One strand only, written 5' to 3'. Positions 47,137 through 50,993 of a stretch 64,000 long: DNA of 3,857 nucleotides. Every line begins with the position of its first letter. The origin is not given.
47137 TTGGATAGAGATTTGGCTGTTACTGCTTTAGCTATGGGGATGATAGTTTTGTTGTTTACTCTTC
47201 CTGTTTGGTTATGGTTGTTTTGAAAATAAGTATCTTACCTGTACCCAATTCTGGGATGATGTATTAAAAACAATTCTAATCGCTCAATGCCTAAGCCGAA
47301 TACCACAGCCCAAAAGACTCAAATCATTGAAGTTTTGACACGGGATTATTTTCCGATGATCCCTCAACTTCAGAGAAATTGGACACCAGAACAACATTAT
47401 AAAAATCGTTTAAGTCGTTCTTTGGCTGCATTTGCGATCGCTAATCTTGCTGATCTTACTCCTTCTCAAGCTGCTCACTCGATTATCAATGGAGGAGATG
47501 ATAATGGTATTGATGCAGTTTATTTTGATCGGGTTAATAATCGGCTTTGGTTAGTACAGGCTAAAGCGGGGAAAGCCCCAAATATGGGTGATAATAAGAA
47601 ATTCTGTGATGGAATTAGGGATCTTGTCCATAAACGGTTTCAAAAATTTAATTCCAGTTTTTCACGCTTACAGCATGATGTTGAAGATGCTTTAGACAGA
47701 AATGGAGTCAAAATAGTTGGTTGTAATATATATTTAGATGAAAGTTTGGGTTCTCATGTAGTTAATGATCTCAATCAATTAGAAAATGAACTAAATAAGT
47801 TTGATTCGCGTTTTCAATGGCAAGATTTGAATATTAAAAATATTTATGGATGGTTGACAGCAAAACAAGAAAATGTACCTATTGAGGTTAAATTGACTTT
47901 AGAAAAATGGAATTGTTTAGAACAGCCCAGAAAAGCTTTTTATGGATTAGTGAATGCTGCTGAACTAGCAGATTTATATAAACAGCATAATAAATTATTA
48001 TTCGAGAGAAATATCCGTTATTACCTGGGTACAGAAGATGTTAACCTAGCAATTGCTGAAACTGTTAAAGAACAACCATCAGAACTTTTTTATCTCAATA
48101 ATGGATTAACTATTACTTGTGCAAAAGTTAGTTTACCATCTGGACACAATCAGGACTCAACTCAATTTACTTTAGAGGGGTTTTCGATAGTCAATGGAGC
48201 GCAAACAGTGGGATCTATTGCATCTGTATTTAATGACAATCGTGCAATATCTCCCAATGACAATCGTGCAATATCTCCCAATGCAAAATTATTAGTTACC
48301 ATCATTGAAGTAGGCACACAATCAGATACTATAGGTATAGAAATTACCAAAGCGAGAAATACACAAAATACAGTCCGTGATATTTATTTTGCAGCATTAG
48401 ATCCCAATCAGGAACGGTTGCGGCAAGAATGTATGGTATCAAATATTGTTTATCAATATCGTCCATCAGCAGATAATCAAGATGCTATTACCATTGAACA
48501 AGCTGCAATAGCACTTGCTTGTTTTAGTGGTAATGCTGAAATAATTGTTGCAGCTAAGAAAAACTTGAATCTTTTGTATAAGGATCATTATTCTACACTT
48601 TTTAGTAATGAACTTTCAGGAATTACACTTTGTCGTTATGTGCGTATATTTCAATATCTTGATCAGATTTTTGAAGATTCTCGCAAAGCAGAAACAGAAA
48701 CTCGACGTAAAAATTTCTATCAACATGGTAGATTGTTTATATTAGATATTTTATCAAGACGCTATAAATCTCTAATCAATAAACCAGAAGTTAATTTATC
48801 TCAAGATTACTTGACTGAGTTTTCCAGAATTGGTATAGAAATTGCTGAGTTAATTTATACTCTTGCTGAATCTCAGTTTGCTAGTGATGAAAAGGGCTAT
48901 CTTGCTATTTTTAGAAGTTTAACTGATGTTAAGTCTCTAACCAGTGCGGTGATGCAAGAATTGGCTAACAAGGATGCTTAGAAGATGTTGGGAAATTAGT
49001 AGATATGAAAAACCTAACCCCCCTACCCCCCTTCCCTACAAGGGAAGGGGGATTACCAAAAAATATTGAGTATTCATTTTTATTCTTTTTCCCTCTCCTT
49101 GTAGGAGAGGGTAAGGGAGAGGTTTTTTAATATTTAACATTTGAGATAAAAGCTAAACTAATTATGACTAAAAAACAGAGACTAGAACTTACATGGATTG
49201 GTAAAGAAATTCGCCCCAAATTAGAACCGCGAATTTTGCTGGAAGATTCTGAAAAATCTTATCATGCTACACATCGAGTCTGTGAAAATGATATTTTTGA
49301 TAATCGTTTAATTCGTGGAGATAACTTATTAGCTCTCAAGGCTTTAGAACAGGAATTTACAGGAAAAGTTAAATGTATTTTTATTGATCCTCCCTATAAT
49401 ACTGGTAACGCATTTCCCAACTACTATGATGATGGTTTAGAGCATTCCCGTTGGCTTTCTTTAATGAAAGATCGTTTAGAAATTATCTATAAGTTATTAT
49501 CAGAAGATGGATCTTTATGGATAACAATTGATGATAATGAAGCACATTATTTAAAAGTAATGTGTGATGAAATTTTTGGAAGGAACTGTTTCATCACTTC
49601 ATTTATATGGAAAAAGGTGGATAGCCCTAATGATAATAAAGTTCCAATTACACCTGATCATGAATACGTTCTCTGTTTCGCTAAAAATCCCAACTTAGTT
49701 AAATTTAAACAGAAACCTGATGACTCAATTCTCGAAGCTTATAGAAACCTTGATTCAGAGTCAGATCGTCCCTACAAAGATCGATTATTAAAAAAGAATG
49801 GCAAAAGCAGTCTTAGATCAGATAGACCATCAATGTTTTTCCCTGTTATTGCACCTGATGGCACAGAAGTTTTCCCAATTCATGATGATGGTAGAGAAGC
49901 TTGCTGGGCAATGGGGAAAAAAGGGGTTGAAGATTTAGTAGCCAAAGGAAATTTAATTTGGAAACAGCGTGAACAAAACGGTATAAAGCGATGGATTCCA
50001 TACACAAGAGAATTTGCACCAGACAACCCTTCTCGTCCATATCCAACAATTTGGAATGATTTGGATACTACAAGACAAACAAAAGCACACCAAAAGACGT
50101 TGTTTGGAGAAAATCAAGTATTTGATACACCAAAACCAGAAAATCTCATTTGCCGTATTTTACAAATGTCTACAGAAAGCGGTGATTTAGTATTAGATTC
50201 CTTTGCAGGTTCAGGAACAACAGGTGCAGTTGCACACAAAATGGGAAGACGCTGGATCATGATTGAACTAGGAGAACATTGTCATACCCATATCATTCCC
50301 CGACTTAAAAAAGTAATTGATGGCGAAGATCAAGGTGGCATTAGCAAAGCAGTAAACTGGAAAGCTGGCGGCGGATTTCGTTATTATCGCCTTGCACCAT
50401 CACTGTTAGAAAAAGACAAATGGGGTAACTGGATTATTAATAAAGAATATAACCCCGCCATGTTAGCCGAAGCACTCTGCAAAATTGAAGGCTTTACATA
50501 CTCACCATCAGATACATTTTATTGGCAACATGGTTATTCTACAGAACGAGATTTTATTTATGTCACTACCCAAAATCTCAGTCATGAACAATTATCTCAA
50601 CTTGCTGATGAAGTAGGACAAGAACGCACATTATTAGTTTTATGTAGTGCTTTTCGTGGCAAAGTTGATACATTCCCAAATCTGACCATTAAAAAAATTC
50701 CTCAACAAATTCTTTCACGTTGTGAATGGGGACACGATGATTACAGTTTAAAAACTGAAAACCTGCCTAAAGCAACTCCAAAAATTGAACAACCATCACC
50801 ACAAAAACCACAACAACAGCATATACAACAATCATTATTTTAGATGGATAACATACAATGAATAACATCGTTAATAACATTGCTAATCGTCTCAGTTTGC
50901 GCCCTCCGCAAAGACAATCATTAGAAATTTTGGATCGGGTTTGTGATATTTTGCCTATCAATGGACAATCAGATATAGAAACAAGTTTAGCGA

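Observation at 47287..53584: Compact defence island: AIPR abortive-infection protein followed by a complete Type III R-M system, inserted between an AEC transporter and a PRTase gene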

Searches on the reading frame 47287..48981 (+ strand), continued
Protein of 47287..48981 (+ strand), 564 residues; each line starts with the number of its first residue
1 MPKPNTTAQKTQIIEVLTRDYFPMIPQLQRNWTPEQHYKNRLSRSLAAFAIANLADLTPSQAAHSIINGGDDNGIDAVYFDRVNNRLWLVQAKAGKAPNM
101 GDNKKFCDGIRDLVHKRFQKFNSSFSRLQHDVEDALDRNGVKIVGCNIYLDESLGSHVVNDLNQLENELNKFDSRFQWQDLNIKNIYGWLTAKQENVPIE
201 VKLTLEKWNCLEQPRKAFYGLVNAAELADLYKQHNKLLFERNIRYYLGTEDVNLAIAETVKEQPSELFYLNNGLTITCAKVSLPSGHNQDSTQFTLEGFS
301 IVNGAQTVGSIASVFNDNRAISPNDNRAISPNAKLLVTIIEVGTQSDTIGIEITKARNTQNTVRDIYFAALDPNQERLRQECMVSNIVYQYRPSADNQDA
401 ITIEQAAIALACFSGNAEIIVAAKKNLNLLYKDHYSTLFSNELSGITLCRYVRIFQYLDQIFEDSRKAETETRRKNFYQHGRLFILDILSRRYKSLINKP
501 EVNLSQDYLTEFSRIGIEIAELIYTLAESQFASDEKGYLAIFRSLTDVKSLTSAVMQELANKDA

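Call 97: search_protein_families(library=padloc, proteins=[L168:4051-6924:+, L168:10410-11435:+], max_evalue=0.00001)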
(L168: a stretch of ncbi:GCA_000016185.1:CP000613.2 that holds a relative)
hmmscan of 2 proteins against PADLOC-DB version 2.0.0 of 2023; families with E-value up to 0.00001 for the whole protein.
L168:4051-6924:+ (958 aa): 45 families (the best 25 are shown)
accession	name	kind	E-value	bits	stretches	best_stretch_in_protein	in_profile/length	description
PDLC02619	DrmD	-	3.3e-210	698.5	1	36-671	27-657/872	DrmD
PDLC02500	BrxHI|BrxHII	-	5.5e-72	241.6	2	485-666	511-689/933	BrxHI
PDLC02621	DrmD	-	2.6e-61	206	1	27-663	107-737/1040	DrmD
PDLC02623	DrmD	-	2e-56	189.4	3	493-671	567-750/1040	DrmD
PDLC00659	HmaA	-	2.1e-55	186.2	1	34-663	97-724/1176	SNF2 helicase / DEAD-box helicase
PDLC02620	DrmD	-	5.3e-52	174.9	2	35-467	93-524/1060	DrmD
PDLC02504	BrxHI|BrxHII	-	1.2e-51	173.8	1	35-663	103-695/971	BrxHII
PDLC02843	DpdE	-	2.2e-49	166.2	2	34-233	151-330/1091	DpdE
PDLC02634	DrmD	-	8e-41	137.7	1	32-562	82-598/900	DrmD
PDLC02840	DpdE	-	7.7e-39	131.7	2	38-233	156-335/1091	DpdE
PDLC02572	DrmA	-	1.1e-37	127.5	1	28-565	105-640/1043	DrmA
PDLC02844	DpdE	-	5.7e-36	121.8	2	35-253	147-354/1074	DpdE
PDLC02632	DrmD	-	6.8e-34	115.4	1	34-558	116-635/662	DrmD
PDLC00633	ZorD1|ZorD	-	8.6e-34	114.7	2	41-267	443-670/908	"SWI2/SNF2 helicase, Mrr-like nuclease"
PDLC00631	ZorD1|ZorD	-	1.1e-33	114.1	2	35-266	435-682/1071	"SWI2/SNF2 helicase, Mrr-like nuclease"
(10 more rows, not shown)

L168:10410-11435:+ (342 aa): 39 families (the best 25 are shown)
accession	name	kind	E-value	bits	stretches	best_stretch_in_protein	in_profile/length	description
PDLC04852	PDC-S05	-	6.9e-141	467.1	1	3-326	10-340/346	-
PDLC04853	PDC-S05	-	2.3e-128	426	1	3-324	5-328/336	-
PDLC04851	PDC-S05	-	1.6e-121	403.6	1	2-316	8-332/342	-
PDLC04843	PDC-S05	-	1.4e-105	351.2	1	3-325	5-326/330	-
PDLC04868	PDC-S05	-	1.8e-105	350.8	1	4-303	6-318/335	-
PDLC04864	PDC-S05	-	9.7e-101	334.7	1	64-324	13-272/277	-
PDLC04871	PDC-S05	-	1e-94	316.1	1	4-297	131-437/468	-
PDLC04870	PDC-S05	-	2.5e-77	257.1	1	2-198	7-209/214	-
PDLC04876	PDC-S05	-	1.3e-58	195.6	1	3-158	7-171/174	-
PDLC04965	PDC-S23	-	3.7e-49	165.9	1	1-169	1-175/327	-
PDLC04854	PDC-S05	-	4.4e-49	165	1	1-165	1-170/212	-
PDLC04964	PDC-S23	-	8.7e-49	164.5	1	1-164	1-169/331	-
PDLC04858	PDC-S05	-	4.4e-46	154.1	1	1-126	1-130/138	-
PDLC04872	PDC-S05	-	9.6e-45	150.1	1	4-129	5-136/152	-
PDLC04963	PDC-S23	-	2.9e-43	146.5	1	5-140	3-137/312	-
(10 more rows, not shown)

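Call 114: find_related_loci(query=A5, collection=viral_contigs, flank=8000)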
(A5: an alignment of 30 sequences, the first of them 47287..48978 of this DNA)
Query A5 (564 aa) in viral_contigs; peptide patterns used: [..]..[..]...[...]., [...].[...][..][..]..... (x = any residue, [..] = any of these).
186 stretches matched a pattern; 103 encode a relative of the query (tblastn E <= 1e-3); the best 80 are kept; 80 distinct loci.
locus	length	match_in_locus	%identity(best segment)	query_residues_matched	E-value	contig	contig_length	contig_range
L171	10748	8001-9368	33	34-485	7e-67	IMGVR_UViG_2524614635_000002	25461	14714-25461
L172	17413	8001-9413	32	43-495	6e-62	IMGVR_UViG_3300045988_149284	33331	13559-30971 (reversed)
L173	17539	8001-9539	30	12-515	1e-59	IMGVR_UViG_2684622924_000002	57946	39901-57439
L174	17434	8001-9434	30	42-504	2e-58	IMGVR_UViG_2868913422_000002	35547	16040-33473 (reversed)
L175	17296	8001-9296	32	42-462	1e-58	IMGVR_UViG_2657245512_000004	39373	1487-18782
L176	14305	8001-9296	31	42-462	5e-58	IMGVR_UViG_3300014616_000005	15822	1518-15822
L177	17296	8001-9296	31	42-462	4e-58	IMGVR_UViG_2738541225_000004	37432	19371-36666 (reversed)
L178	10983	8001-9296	31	42-462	4e-58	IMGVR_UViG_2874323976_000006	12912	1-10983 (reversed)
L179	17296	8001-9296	32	42-462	7e-58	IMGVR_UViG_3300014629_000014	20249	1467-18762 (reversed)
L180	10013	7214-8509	31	42-462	4e-57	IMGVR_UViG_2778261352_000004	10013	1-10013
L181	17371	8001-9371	30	34-485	1e-54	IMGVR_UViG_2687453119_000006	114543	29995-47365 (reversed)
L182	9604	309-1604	31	42-462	6e-55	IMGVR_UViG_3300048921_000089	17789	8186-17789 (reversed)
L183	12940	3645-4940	31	42-462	7e-55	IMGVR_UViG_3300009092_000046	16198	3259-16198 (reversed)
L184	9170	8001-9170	32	42-424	7e-54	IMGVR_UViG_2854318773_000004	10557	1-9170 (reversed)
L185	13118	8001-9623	32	16-556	2e-72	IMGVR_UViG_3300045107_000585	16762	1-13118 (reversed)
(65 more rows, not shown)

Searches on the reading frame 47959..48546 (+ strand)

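Call 71: search_protein_families(library=pfam, proteins=[window:47959-48546:+], max_evalue=10)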
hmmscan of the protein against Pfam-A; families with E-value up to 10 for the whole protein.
window:47959-48546:+ (196 aa): 2 families
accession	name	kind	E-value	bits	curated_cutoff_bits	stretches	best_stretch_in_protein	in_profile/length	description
PF10592.14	AIPR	-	9.7e-33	114.6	25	1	15-170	1-151/308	AIPR protein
PF08565.17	CDC37_M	-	0.035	14.6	25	1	59-160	5-106/113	Cdc37 Hsp90 binding domain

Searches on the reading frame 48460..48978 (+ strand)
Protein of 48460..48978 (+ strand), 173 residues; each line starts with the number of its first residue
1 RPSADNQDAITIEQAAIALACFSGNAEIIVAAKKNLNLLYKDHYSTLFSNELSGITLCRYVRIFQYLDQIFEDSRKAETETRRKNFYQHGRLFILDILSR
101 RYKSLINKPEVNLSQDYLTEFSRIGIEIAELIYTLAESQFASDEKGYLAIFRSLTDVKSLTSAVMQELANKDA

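Call 71: search_protein_families(library=pfam, proteins=[window:48460-48978:+], max_evalue=10)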
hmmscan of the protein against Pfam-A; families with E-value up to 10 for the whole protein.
window:48460-48978:+ (173 aa): 2 families
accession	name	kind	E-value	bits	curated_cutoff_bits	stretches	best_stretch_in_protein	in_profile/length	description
PF13877.11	RPAP3_C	-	0.0056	17.6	23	1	36-78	26-55/92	Potential Monad-binding region of RPAP3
PF00874.25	PRD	-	0.19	12.5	23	1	79-151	17-86/90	PRD domain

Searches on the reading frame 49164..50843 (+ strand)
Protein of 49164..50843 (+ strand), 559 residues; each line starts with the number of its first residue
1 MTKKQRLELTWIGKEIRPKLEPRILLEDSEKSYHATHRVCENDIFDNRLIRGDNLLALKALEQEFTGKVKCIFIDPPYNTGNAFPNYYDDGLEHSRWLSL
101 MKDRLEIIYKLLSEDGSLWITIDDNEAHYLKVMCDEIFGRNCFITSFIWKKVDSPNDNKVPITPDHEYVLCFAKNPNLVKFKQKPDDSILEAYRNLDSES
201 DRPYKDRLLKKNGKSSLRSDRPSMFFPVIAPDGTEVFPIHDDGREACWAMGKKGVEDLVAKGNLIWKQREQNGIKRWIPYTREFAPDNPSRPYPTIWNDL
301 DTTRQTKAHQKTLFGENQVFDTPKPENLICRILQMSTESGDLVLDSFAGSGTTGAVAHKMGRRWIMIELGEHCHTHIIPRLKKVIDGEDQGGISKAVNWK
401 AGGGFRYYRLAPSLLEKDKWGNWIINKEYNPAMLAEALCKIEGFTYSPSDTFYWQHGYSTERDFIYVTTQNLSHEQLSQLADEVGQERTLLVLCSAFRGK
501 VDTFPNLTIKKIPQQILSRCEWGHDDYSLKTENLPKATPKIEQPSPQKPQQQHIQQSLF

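Call 3: search_protein_families(library=pfam, proteins=[window:49164-50843:+])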
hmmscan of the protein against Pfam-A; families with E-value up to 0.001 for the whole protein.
window:49164-50843:+ (559 aa): 2 families
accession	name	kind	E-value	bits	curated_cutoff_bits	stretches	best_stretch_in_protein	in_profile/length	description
PF01555.25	N6_N4_Mtase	-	1.6e-48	166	26.7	1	69-375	1-217/221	DNA methylase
PF03602.21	Cons_hypoth95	-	0.0001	22.4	24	0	46-99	90-143/182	Conserved hypothetical protein 95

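Call 4: search_protein_families(library=padloc, proteins=[window:49164-50843:+])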
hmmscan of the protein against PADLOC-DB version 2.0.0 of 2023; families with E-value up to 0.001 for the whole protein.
window:49164-50843:+ (559 aa): 62 families (the best 25 are shown)
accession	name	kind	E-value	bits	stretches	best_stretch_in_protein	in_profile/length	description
PDLC03636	MTase_III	-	2.5e-204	678.3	1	1-535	1-559/575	Type III methyltransferase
PDLC03644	MTase_III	-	5.5e-104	346.8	1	9-419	4-430/542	Type III methyltransferase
PDLC03635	MTase_III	-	1.6e-78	263.1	1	28-412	200-602/708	Type III methyltransferase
PDLC03634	MTase_III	-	4.9e-72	241.7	2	91-375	167-450/621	Type III methyltransferase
PDLC03638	MTase_III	-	3.4e-63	212.2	1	42-411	376-713/816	Type III methyltransferase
PDLC03641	MTase_III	-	7.6e-62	207.8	2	93-358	180-429/657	Type III methyltransferase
PDLC03637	MTase_III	-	6.7e-49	164.9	1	43-369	118-453/513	Type III methyltransferase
PDLC03640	MTase_III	-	8.8e-48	161.1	3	218-389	276-451/654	Type III methyltransferase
PDLC03642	MTase_III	-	4.7e-42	142.4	1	41-358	77-380/528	Type III methyltransferase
PDLC03354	MTase_II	-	5.7e-38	129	1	6-373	24-374/425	Type II methyltransferase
PDLC03300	MTase_II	-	4.8e-36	122.4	2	88-184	79-172/302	Type II methyltransferase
PDLC03639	MTase_III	-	1.6e-29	100.8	2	46-242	87-282/639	Type III methyltransferase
PDLC03646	MTase_III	-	1.1e-28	97.6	2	45-191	470-614/1057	Type III methyltransferase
PDLC03299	MTase_II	-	1.9e-28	97.8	2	314-371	190-247/296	Type II methyltransferase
PDLC03633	MTase_III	-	2.3e-28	97.3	3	314-374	286-346/616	Type III methyltransferase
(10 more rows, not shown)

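Call 8: search_protein_families(library=ncbifam, proteins=[window:49164-50843:+])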
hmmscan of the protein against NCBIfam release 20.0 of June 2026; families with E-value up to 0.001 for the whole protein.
window:49164-50843:+ (559 aa): 3 families
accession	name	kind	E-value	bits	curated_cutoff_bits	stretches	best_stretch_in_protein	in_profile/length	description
NF008572.0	PRK11524.1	equivalog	3.6e-24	85.4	292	2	316-372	191-247/294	adenine-specific DNA-methyltransferase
NF050803.1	DnaMtaseCcrMCaul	equivalog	4.7e-19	68.5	830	1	317-388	183-254/350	adenine-specific DNA-methyltransferase CcrM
NF010253.0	PRK13699.1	subfamily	1.3e-08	34.9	244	1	315-391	139-215/226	DNA methyltransferase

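Call 77: search_solved_structures(query=window:49164-50840:+, max_evalue=1e-10)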
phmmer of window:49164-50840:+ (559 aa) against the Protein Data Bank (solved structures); distinct sequences matched with E-value up to 1e-10: 5.
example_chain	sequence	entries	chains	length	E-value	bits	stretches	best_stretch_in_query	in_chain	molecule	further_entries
6k0w_B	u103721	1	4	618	4.9e-40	140.6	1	86-357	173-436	Adenine specific DNA methyltransferase (Mod)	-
4zcf_A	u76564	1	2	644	4.6e-30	107.7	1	93-204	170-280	Restriction endonuclease EcoP15I, modification subunit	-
7dsu_A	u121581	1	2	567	4.6e-19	71.4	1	42-362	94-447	Mbo45V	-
1g60_A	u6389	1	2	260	2.7e-15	58.9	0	286-369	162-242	Adenine-specific Methyltransferase MboIIA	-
6pbd_A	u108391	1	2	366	1.1e-12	50.3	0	262-385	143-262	Modification methylase CcrMI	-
